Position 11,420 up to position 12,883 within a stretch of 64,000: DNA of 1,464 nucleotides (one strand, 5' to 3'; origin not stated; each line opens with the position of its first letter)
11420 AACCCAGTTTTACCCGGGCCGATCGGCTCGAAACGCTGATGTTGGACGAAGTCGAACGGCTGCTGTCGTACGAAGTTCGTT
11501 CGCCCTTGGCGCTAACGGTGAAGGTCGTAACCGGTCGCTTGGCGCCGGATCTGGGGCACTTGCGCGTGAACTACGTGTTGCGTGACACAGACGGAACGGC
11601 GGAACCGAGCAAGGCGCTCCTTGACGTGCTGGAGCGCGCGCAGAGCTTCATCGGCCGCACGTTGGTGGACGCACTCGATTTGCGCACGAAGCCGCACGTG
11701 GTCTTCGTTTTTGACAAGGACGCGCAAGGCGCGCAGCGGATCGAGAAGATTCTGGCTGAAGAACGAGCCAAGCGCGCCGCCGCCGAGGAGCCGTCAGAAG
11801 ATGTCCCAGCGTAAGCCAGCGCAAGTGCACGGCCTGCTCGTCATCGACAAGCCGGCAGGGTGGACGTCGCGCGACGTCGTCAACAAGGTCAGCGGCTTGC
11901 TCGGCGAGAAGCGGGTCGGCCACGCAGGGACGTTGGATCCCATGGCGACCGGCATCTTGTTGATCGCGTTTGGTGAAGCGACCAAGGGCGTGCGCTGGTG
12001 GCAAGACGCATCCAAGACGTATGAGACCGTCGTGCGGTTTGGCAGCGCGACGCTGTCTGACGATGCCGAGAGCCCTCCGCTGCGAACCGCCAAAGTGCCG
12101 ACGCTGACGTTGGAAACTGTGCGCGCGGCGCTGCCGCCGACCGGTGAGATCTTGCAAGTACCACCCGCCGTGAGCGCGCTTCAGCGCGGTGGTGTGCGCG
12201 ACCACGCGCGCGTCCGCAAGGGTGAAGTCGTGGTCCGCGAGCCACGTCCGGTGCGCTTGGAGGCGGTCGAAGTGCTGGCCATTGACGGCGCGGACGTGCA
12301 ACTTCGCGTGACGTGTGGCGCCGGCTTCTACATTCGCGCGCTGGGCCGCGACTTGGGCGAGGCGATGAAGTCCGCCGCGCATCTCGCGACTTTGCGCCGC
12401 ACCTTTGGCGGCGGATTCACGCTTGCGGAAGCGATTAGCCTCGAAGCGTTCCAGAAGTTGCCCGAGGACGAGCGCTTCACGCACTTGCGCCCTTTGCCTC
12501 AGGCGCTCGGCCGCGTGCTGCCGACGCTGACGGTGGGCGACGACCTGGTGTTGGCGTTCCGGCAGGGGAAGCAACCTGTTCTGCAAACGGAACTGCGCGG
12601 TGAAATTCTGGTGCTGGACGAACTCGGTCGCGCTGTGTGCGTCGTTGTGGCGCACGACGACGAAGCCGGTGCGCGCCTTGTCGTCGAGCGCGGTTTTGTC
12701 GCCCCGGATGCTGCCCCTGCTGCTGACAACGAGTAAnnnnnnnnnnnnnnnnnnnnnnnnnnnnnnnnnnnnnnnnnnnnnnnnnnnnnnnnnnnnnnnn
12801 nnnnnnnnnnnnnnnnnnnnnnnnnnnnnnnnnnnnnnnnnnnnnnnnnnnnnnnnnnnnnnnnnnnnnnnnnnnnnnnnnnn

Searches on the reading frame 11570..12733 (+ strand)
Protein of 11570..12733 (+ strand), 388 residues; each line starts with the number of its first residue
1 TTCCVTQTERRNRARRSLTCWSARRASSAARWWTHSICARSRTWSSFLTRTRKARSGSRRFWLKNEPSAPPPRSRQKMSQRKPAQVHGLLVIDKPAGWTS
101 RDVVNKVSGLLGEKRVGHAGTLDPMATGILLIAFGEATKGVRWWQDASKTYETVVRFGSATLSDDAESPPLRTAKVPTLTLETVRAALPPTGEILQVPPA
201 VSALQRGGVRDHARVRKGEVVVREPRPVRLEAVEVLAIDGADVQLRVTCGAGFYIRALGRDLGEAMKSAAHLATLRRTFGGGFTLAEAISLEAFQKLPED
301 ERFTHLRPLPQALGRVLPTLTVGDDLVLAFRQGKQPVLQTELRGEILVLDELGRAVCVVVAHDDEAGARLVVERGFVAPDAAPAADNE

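Call 42: search_protein_families(library=pfam, proteins=[window:11570-12733:+], max_evalue=0.0001)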
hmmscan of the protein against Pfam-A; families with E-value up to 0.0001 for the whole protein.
window:11570-12733:+ (388 aa): 2 families
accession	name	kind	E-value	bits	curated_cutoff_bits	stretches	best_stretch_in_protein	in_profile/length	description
PF01509.24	TruB_N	-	5.4e-39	134.4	27.3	1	111-255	4-149/149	TruB family pseudouridylate synthase (N terminal domain)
PF16198.10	TruB_C_2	-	5e-07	30.2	29.3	1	256-307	1-59/66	tRNA pseudouridylate synthase B C-terminal domain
